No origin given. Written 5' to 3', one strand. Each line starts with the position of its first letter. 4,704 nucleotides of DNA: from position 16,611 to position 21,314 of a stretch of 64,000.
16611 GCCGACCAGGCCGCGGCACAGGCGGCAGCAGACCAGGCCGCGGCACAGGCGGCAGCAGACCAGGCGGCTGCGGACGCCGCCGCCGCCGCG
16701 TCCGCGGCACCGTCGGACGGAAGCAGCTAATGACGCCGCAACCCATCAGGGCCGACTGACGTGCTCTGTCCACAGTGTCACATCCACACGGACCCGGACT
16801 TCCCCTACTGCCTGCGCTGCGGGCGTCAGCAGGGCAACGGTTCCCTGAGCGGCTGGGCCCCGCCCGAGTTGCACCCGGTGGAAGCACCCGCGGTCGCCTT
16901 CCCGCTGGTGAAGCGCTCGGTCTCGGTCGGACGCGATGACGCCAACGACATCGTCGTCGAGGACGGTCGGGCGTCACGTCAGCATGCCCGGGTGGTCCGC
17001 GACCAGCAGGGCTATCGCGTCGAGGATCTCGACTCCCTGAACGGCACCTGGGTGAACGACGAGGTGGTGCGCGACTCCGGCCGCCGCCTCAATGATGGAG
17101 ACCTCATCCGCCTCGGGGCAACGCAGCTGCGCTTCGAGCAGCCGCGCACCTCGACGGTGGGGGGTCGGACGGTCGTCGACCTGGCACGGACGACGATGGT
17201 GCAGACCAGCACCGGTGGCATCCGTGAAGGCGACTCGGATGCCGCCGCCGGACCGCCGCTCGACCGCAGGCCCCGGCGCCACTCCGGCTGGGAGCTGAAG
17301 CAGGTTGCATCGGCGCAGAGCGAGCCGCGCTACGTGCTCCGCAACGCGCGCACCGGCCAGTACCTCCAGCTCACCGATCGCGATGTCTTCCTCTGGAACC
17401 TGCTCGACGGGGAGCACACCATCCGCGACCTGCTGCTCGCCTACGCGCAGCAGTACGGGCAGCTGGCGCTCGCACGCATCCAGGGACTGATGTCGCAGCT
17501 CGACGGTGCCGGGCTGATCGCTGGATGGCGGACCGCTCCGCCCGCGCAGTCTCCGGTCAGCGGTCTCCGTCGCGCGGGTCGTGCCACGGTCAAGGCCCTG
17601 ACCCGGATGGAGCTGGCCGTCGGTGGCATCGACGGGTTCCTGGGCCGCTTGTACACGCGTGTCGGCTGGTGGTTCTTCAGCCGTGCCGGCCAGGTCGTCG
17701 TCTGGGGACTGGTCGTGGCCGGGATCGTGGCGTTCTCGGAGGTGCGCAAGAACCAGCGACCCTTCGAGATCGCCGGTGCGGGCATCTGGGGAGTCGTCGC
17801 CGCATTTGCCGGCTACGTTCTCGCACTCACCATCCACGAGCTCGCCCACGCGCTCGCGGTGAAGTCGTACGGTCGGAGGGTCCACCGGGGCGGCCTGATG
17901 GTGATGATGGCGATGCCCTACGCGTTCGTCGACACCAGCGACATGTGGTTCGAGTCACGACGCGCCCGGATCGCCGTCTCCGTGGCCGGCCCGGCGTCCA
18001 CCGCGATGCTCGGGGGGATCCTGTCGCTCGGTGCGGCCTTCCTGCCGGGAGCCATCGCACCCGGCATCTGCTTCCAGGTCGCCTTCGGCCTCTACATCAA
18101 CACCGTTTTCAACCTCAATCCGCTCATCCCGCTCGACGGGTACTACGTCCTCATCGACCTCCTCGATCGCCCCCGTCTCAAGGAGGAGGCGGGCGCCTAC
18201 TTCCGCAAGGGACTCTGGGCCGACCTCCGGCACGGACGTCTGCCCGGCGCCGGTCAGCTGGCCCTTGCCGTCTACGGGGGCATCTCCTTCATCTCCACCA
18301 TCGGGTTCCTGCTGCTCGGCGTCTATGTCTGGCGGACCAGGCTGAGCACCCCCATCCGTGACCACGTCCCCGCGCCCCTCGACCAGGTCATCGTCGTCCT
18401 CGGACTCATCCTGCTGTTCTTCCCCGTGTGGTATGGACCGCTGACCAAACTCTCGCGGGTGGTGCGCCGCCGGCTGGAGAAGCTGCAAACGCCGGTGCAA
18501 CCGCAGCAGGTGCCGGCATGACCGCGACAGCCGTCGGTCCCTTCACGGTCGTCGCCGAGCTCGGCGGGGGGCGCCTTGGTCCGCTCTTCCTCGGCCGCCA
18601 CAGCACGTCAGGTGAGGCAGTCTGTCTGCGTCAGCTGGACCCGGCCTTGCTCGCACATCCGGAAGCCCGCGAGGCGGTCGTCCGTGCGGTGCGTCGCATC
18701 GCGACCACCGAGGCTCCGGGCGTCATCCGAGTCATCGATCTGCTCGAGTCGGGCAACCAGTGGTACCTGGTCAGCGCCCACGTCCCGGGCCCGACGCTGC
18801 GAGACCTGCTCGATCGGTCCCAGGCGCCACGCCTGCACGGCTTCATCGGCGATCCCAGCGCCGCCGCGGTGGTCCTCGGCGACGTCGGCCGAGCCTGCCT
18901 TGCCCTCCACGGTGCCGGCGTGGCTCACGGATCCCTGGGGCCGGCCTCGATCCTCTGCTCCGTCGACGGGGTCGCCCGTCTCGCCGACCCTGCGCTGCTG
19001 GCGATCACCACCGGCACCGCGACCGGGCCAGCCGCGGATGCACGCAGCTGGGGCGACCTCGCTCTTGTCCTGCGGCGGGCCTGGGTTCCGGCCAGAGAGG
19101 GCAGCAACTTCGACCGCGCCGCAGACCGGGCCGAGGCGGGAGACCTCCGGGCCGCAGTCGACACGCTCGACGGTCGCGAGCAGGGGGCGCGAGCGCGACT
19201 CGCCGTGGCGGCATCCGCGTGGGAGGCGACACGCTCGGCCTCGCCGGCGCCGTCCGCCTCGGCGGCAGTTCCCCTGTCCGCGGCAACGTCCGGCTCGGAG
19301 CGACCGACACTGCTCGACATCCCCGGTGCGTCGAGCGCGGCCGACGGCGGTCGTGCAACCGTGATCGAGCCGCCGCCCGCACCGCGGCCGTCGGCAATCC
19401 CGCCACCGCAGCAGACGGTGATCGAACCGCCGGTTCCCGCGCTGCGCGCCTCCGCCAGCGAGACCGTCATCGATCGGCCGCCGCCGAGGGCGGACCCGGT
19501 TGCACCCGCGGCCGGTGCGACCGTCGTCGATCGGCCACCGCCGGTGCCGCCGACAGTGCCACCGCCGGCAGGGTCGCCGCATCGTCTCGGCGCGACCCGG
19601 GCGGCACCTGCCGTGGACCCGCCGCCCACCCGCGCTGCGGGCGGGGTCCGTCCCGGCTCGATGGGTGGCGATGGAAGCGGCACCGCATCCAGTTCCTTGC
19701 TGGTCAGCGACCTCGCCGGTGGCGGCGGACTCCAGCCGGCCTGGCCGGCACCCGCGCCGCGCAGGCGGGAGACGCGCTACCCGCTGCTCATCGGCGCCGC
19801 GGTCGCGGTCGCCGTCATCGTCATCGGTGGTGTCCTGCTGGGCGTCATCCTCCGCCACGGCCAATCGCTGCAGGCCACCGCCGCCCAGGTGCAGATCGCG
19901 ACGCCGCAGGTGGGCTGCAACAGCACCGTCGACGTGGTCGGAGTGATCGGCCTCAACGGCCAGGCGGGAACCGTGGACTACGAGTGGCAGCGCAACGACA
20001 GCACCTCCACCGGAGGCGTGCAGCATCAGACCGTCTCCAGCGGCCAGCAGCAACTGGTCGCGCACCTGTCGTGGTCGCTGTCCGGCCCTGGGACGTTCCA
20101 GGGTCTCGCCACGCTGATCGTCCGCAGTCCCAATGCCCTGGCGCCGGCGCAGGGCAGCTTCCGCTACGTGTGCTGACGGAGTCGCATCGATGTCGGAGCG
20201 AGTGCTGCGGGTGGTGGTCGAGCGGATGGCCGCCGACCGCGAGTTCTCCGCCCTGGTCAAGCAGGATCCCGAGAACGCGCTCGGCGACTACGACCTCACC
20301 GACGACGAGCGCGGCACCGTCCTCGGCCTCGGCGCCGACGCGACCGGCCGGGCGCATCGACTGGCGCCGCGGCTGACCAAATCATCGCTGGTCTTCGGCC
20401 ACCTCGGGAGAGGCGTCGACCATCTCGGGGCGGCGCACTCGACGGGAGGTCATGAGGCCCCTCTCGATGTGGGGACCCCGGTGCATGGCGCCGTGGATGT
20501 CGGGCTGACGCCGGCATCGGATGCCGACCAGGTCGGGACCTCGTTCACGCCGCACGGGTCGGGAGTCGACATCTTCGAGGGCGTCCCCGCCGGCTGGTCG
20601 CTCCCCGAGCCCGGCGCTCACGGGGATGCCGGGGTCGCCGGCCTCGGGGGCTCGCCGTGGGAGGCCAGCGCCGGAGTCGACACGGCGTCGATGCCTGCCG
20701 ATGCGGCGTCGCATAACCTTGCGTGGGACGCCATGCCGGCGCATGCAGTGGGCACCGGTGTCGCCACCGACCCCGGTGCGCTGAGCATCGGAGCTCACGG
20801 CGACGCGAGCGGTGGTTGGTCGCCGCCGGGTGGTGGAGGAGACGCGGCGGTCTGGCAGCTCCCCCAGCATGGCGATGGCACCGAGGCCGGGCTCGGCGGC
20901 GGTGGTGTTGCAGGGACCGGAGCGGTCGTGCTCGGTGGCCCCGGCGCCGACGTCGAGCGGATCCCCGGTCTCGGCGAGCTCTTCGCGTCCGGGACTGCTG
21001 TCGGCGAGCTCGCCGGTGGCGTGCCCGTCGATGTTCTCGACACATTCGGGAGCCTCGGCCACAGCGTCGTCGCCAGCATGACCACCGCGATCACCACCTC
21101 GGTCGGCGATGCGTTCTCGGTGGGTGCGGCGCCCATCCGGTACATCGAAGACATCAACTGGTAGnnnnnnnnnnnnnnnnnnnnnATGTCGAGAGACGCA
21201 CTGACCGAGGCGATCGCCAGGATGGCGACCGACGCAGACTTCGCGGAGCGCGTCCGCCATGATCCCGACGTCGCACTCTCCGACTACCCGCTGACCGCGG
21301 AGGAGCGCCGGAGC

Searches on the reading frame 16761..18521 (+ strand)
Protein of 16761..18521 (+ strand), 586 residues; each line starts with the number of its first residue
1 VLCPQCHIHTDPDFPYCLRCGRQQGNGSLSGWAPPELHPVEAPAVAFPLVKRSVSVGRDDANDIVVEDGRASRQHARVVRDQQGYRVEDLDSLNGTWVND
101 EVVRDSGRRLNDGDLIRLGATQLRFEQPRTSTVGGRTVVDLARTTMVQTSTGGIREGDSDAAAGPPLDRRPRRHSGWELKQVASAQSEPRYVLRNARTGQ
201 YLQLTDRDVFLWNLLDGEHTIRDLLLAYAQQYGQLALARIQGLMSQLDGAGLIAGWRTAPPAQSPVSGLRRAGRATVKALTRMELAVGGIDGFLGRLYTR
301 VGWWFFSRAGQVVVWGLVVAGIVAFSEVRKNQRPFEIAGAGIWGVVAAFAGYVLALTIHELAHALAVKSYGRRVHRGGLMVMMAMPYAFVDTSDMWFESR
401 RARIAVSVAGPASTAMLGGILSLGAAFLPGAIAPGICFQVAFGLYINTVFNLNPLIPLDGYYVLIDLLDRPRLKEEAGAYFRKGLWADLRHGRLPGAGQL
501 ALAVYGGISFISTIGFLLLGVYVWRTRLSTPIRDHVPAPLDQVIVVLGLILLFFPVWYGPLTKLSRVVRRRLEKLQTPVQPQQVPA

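Call 9: search_protein_families(library=pfam, proteins=[window:16761-18521:+], max_evalue=0.01)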
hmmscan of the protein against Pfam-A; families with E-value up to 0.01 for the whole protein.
window:16761-18521:+ (586 aa): 5 families
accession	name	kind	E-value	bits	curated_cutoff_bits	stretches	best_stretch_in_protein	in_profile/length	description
PF00498.31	FHA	-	1.3e-18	67.7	20.7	1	54-119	1-67/67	FHA domain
PF16697.10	Yop-YscD_cpl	-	2e-16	60.5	33.2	1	45-127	10-92/94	Inner membrane component of T3SS, cytoplasmic domain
PF02163.28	Peptidase_M50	-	2.5e-06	27.5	27.2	1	353-430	7-105/221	Peptidase family M50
PF05402.18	PqqD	-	1.8e-05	25.4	23.4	1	191-253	2-67/67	Coenzyme PQQ synthesis protein D (PqqD)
PF11667.14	DUF3267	-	0.0052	17.6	27.1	0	353-446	2-85/108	Putative zincin peptidase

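Call 42: find_related_loci(query=window:16761-18521:+, collection=genome_contigs, flank=10000)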
Query window:16761-18521:+ (586 aa) in genome_contigs; peptide patterns used: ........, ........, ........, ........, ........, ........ (x = any residue, [..] = any of these).
28 stretches matched a pattern, but none encodes a relative of the query by tblastn (E <= 1e-3).

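Call 43: find_homologous_proteins(query=window:16761-18521:+, max_evalue=0.00001)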
Query window:16761-18521:+ (586 aa): 274 proteins with E <= 0.00001 among 8000 candidates; the best 120 are listed.
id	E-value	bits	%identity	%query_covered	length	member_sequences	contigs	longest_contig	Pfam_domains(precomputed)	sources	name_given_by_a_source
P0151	0.0e+0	1331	100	100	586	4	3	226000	PF00498.32,PF16697.11,PF02163.29,PF05402.19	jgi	-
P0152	1.6e-241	821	62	100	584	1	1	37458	PF00498.32,PF16697.11,PF05402.19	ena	-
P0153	5.9e-238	809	62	96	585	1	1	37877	PF00498.32,PF16697.11,PF05402.19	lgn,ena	-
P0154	1.1e-208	713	60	96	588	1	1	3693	PF00498.32,PF16697.11,PF05402.19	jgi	jgi:putative peptide zinc metalloprotease protein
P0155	5.1e-183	628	50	100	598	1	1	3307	PF00498.32,PF16697.11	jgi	-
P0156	1.2e-182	627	51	100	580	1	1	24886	PF00498.32,PF16697.11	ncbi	ncbi:MAG: FHA domain-containing protein [Candidatus Dormibacteria bacterium]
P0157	3.6e-182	625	50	98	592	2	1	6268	PF00498.32,PF16697.11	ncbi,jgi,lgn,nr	ncbi:MAG: putative peptide zinc metalloprotease protein [Chloroflexota bacterium]|jgi:putative pepti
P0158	5.2e-182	625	52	96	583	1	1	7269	PF00498.32,PF16697.11,PF05402.19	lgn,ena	-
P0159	7.8e-181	621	51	98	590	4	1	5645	PF00498.32,PF16697.11,PF05402.19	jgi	jgi:putative peptide zinc metalloprotease protein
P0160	9.2e-181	621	51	99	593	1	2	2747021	PF00498.32,PF16697.11,PF05402.19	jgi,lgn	jgi:putative peptide zinc metalloprotease protein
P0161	1.8e-180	620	52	98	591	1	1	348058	PF00498.32,PF16697.11,PF05402.19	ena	-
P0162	3.4e-178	612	54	87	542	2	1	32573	PF00498.32,PF16697.11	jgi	jgi:putative peptide zinc metalloprotease protein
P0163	8.1e-178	611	51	96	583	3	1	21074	PF00498.32,PF16697.11,PF05402.19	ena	-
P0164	1.3e-176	607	53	97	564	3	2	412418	PF00498.32,PF16697.11,PF05402.19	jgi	jgi:putative peptide zinc metalloprotease protein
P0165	3.3e-176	606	51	96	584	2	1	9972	PF00498.32,PF16697.11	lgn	-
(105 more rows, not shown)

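Call 45: find_related_loci(query=A4, collection=genome_contigs, flank=10000)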
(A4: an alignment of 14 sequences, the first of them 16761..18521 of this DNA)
Query A4 (586 aa) in genome_contigs; peptide patterns used: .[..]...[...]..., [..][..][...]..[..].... (x = any residue, [..] = any of these).
200 stretches matched a pattern; 165 encode a relative of the query (tblastn E <= 1e-3); the best 80 are kept; 80 distinct loci.
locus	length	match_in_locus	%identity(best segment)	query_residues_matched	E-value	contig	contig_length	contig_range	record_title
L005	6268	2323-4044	50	1-572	7e-180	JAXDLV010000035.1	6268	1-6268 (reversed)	MAG: Chloroflexota bacterium isolate BP_626 scaffold_332424, whole genome shotgun sequence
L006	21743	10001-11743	53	1-586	2e-176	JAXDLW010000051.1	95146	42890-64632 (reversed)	MAG: Chloroflexota bacterium isolate BP_627 scaffold_2415678, whole genome shotgun sequence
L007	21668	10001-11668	49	1-560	1e-169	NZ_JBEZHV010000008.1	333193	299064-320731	Streptomyces sp. NPDC048623 NPDC048623_64_D8.ctg-0008, whole genome shotgun sequence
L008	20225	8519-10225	50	1-572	7e-169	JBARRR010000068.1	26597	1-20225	MAG: Candidatus Dormiibacterota bacterium isolate MFD13499_ilm_asm_bin2 k127_454379, whole genome shotgun sequence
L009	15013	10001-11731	51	1-586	2e-165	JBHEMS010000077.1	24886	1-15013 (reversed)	MAG: Candidatus Dormibacteria bacterium isolate S3_bin.8.orig S3_k141_2598274, whole genome shotgun sequence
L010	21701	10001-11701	49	1-573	3e-165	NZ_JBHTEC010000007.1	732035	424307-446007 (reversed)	Streptomyces lutosisoli strain CGMCC 4.7198 contig_3, whole genome shotgun sequence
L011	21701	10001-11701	49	1-571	4e-165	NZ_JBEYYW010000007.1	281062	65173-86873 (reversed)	Streptomyces sp. NPDC046712 NPDC046712_77_H4.ctg-0007, whole genome shotgun sequence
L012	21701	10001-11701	46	1-571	3e-165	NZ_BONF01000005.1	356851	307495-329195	Catellatospora bangladeshensis strain NBRC 107357 sequence005, whole genome shotgun sequence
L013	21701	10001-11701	47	1-571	3e-165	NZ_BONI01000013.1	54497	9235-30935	Catellatospora coxensis strain NBRC 107359 sequence013, whole genome shotgun sequence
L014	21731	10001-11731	44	1-586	8e-164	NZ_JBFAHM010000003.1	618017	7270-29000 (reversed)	Hamadaea sp. NPDC050747 NPDC050747_82_B7.ctg-0003, whole genome shotgun sequence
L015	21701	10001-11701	46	1-571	5e-164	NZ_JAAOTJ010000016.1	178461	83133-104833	Catellatospora methionotrophica strain IMSNU 22006 NODE_16, whole genome shotgun sequence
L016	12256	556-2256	46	1-571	2e-163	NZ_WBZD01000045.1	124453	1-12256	Catellatospora paridis strain NEAU-CL2 Scaffold23_1, whole genome shotgun sequence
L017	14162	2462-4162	46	1-571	1e-163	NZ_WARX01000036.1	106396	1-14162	Catellatospora vulcania strain NEAU-JM1 Scaffold23_1, whole genome shotgun sequence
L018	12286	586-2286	47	1-571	3e-163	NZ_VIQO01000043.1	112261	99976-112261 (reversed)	Catellatospora sichuanensis strain H14505 Scaffold31_1, whole genome shotgun sequence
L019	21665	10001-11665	49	1-561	7e-163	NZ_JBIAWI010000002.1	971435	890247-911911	Streptomyces sp. NPDC001401 NPDC001401_121_E2.ctg-0002, whole genome shotgun sequence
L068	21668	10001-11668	49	1-559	9e-164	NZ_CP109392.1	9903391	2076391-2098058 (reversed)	Streptomyces sp. NBC_01537 strain NBC 01537 chromosome, complete genome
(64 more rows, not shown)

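Call 62: search_protein_families(library=ncbifam, max_evalue=0.01, proteins=[L068:8736-9995:+, L012:7609-9816:+, L009:11817-12836:+, L006:8681-9973:+, window:16761-18521:+, L068:11737-13314:+, L068:13337-14731:+])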
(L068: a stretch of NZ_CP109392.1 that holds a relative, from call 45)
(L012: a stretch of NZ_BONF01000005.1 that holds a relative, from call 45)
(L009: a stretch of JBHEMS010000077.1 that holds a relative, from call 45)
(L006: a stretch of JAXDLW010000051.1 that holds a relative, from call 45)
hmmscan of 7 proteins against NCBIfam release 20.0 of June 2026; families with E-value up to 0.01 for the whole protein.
L068:8736-9995:+ (419 aa): 1 family
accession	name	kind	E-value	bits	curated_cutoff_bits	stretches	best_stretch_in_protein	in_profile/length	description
NF038399.1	NH_RiPP_Os17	domain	7.2e-07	29.2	40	1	10-65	7-63/63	Os1348 family NHLP clan protein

L012:7609-9816:+ (736 aa): 1 family
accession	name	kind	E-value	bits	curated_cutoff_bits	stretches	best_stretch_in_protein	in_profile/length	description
NF038399.1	NH_RiPP_Os17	domain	8.9e-06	25.7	40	1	4-59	6-63/63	Os1348 family NHLP clan protein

L009:11817-12836:+ (340 aa): 2 families
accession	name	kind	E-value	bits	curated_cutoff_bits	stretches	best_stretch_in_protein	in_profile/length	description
NF033849.1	ser_rich_anae_1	subfamily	6.3e-08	30.4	650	1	113-284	258-397/1163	serine-rich protein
NF038399.1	NH_RiPP_Os17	domain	1.5e-07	31.4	40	1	5-60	3-62/63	Os1348 family NHLP clan protein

L006:8681-9973:+ (431 aa): 1 family
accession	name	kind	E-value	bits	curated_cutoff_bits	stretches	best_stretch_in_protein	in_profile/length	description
NF038399.1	NH_RiPP_Os17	domain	0.005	16.9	40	1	6-57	3-58/63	Os1348 family NHLP clan protein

window:16761-18521:+ (586 aa): 9 families
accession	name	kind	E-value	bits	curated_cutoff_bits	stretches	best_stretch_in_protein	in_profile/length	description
NF041824.1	daptide_HExxH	equivalog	5.5e-39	134.4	300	1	190-528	17-346/379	daptide biosynthesis intramembrane metalloprotease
NF049868.1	FhaB_Rv0019c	equivalog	4e-17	62.7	125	1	46-124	80-157/158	FHA domain-containing protein FhaB/FipA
NF041660.2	oxygluDhInhib_OdhI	equivalog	1.2e-11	44.6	200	1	47-125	51-127/130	oxoglutarate dehydrogenase inhibitor Odhl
NF052573.1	HisKinEspAMyxo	equivalog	5.5e-09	34.6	1400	1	46-126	40-120/755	serine histidine kinase EspA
TIGR03354.1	VI_FHA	hypoth_equivalog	3.2e-08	33.8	120.25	1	49-131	21-109/420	type VI secretion system-associated FHA domain protein TagH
NF058609.1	RiPP_HExxH_LiaK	equivalog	1.1e-07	31.8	225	1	346-470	91-214/246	YydH/LiaK family epipeptide maturation metalloprotease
NF033760.1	gliding_GltG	equivalog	6.5e-05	21.7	650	1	54-133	26-104/650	adventurous gliding motility protein GltG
TIGR04248.1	SCM_PqqD_rel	equivalog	0.0005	20.2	100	1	192-247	17-75/84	SynChlorMet cassette protein ScmD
NF052403.1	ESX1TransRegEspM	equivalog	0.003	16.5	550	1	49-127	26-105/367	ESX-1 type VII secretion system transcriptional regulator EspM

L068:11737-13314:+ (525 aa): 19 families
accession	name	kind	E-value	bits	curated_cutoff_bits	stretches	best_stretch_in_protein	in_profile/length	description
NF033483.0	PknB_PASTA_kin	equivalog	3.3e-57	194.8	450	1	16-266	9-270/563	Stk1 family PASTA domain-containing Ser/Thr kinase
NF052427.1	StpK7MSMEG_1200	equivalog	1.8e-39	135.7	900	1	17-354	10-356/601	serine/threonine protein kinase StpK7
NF047741.1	antiphage_MADS6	equivalog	4.2e-35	121.3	460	2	101-267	285-463/612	methylation-associated defense system protein kinase MAD6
TIGR03903.1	TOMM_kin_cyc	equivalog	1.5e-34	119.1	705.75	1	38-268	2-254/1267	TOMM system kinase/cyclase fusion protein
NF038150.1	lanthi_synth_IV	equivalog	1.4e-31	109.6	650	1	22-350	197-541/851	class IV lanthionine synthetase LanL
NF009651.0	PRK13184.1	equivalog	8.9e-24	83.5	839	2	16-163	4-162/932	serine/threonine-protein kinase PknD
NF053615.1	SerThrKinAfsKStmc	equivalog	5e-21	75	1300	1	20-261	19-264/809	protein serine/threonine kinase AfsK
NF033442.0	BREX_PglW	equivalog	7.9e-21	73.5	990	2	9-216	507-716/1391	BREX system serine/threonine kinase PglW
NF038151.1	lanthi_synth_III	equivalog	1.5e-13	50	575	1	16-217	222-436/833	class III lanthionine synthetase LanKC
NF011463.0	PRK14879.1-4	equivalog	3e-09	36.6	188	1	59-169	63-168/237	Kae1-associated kinase Bud32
TIGR03724.2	arch_bud32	equivalog_domain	1.6e-08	34.3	125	1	59-171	38-141/193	KEOPS complex kinase/ATPase Bud32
NF043056.1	T4SS_LegK1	equivalog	3.3e-08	32.6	550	1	134-199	209-279/516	Dot/Icm T4SS effector kinase LegK1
NF058632.1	SerThrKinPrkT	equivalog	4.1e-08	32.6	280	1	8-151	15-154/322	serine/threonine protein kinase PrkT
NF007174.0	PRK09605.1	equivalog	1.9e-05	23.3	447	1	59-170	381-482/535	bifunctional N(6)-L-threonylcarbamoyladenine synthase/serine/threonine protein kinase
NF011462.0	PRK14879.1-3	equivalog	2.3e-05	24.2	174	1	46-167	31-134/192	Kae1-associated kinase Bud32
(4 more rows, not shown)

L068:13337-14731:+ (464 aa): 0 families

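Call 69: search_protein_families(library=padloc, max_evalue=0.001, proteins=[window:16761-18521:+])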
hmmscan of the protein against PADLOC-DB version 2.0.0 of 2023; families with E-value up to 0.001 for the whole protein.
window:16761-18521:+ (586 aa): 0 families

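Call 78: find_encoding_contigs(protein=P0152, flank=10000, max_places=2)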
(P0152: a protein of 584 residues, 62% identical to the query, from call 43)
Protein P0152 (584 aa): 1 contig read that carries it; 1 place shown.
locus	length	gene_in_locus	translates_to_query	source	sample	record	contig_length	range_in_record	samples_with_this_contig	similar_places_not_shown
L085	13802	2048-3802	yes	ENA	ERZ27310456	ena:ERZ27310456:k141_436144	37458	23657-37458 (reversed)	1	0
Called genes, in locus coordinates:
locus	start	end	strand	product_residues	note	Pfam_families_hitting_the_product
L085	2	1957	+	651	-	?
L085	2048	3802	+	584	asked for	PF00498:FHA, PF16697:Yop-YscD_cpl, PF05402:PqqD (weak)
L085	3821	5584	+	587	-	PF07714:PK_Tyr_Ser-Thr (weak)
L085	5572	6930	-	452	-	PF16697:Yop-YscD_cpl (faint), PF00498:FHA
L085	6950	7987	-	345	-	PF08240:ADH_N, PF00107:ADH_zinc_N, PF13602:ADH_zinc_N_2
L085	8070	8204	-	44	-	-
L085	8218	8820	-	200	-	PF01814:Hemerythrin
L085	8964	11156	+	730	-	PF04632:FUSC, PF13515:FUSC_2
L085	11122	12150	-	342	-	PF00498:FHA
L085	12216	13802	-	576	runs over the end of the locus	PF00027:cNMP_binding, PF01734:Patatin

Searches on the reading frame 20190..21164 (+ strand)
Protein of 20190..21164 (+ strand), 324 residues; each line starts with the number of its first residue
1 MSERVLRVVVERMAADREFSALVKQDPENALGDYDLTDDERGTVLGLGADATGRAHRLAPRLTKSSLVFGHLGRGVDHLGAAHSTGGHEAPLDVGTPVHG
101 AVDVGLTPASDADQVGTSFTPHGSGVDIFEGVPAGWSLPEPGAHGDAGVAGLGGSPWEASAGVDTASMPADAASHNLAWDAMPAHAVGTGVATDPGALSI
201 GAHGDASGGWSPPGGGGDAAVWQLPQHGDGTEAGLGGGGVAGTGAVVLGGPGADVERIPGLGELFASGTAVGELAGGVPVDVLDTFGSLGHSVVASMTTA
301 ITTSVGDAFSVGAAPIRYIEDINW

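Call 6: search_protein_families(library=pfam, proteins=[window:20190-21164:+], max_evalue=1)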
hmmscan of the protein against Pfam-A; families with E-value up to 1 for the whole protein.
window:20190-21164:+ (324 aa): 0 families

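Call 7: search_protein_families(library=ncbifam, proteins=[window:20190-21164:+], max_evalue=1)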
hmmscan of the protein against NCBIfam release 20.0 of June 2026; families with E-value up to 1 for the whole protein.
window:20190-21164:+ (324 aa): 2 families
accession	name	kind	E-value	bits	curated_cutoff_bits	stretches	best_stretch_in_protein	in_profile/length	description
NF038399.1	NH_RiPP_Os17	domain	1.9e-05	24.7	40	1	9-61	6-61/63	Os1348 family NHLP clan protein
TIGR04509.1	mod_pep_NH_fam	subfamily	0.19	11.8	34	1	4-39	5-40/87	NHLP-related RiPP peptide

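Call 69: search_protein_families(library=padloc, max_evalue=0.001, proteins=[window:20190-21164:+])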
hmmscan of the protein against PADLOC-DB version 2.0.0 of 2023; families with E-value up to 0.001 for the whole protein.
window:20190-21164:+ (324 aa): 0 families
